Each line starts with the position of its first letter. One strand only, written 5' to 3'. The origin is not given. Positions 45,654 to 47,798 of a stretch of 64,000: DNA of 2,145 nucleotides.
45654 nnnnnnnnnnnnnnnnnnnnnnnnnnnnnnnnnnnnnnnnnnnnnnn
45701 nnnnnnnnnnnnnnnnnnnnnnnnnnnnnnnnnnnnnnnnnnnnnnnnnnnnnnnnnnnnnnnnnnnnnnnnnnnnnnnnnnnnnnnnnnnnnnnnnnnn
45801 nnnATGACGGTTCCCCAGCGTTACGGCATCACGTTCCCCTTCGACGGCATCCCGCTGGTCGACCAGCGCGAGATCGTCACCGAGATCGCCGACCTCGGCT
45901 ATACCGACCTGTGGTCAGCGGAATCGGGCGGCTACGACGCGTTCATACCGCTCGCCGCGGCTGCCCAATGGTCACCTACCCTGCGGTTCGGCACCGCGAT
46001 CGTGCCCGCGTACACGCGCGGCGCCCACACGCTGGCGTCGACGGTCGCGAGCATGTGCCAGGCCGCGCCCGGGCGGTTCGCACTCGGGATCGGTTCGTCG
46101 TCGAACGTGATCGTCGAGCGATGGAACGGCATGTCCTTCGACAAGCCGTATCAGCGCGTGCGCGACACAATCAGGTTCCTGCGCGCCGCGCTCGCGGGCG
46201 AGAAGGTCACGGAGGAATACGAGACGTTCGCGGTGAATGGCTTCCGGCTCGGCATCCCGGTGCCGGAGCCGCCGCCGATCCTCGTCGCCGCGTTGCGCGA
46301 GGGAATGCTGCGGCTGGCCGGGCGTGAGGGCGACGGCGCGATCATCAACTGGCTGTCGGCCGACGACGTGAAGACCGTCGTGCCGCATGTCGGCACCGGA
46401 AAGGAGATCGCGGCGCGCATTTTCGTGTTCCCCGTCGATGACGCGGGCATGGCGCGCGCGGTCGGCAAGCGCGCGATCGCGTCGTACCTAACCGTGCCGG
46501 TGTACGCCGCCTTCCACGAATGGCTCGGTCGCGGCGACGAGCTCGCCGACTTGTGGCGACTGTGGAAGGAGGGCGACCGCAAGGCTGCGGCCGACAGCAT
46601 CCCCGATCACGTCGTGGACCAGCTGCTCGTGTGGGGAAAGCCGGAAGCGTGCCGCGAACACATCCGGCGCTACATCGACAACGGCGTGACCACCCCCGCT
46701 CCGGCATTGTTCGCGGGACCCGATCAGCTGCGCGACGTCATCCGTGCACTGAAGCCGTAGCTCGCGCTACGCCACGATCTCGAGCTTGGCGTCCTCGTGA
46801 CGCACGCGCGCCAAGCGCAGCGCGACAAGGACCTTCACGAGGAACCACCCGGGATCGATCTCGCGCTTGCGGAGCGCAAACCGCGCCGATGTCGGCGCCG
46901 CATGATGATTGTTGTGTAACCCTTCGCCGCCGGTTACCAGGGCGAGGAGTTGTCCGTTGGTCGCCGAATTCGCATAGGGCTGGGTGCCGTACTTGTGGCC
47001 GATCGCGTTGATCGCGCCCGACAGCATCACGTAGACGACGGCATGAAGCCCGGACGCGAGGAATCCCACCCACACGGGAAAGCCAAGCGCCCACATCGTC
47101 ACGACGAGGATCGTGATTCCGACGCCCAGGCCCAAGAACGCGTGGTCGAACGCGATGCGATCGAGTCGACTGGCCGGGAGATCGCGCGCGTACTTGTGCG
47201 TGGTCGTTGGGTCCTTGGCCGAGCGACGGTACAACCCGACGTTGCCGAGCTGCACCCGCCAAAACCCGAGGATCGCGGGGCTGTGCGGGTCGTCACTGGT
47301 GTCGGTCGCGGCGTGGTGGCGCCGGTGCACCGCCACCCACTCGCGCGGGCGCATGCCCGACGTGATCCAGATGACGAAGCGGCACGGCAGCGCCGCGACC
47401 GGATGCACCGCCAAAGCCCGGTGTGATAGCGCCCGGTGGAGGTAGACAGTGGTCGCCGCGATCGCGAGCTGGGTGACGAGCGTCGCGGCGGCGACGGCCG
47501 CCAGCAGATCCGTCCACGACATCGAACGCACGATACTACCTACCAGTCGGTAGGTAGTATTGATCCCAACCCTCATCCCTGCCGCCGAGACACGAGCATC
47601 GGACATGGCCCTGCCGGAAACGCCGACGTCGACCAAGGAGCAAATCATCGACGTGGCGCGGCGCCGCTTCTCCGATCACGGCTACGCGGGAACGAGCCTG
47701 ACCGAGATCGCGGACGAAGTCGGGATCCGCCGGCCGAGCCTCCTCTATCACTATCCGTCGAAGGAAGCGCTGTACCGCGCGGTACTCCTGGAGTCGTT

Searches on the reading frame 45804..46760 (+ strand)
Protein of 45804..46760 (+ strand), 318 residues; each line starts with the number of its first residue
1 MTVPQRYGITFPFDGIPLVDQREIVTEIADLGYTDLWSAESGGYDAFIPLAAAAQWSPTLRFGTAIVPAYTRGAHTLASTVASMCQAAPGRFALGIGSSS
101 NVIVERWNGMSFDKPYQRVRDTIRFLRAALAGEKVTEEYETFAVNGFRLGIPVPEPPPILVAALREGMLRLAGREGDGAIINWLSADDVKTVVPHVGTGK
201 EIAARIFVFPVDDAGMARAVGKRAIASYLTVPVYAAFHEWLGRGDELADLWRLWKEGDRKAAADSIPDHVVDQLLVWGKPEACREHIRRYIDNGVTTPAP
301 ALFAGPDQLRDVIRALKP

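Call 65: search_protein_families(library=pfam, proteins=[window:45804-46760:+], max_evalue=0.0001)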
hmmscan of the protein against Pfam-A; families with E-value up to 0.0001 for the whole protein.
window:45804-46760:+ (318 aa): 1 family
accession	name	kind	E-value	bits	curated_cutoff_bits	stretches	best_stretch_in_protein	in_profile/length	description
PF00296.26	Bac_luciferase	-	1.6e-55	189.1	27.9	1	17-296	21-313/314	Luciferase-like monooxygenase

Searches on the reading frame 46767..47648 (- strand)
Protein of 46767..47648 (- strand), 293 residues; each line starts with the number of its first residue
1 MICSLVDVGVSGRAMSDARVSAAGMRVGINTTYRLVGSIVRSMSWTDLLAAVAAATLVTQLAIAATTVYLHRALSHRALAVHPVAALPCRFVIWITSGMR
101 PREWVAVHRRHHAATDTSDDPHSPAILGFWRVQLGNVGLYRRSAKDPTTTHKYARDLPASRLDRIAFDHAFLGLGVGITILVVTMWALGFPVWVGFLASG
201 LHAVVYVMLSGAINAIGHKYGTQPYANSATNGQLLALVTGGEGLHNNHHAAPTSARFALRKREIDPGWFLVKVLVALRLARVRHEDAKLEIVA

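Call 65: search_protein_families(library=pfam, proteins=[window:46767-47648:-], max_evalue=0.0001)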
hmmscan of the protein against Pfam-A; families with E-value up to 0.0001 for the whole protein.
window:46767-47648:- (293 aa): 1 family
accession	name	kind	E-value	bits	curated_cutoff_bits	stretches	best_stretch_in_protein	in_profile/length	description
PF00487.30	FA_desaturase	-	3e-16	60.4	29.7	1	51-261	5-233/253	Fatty acid desaturase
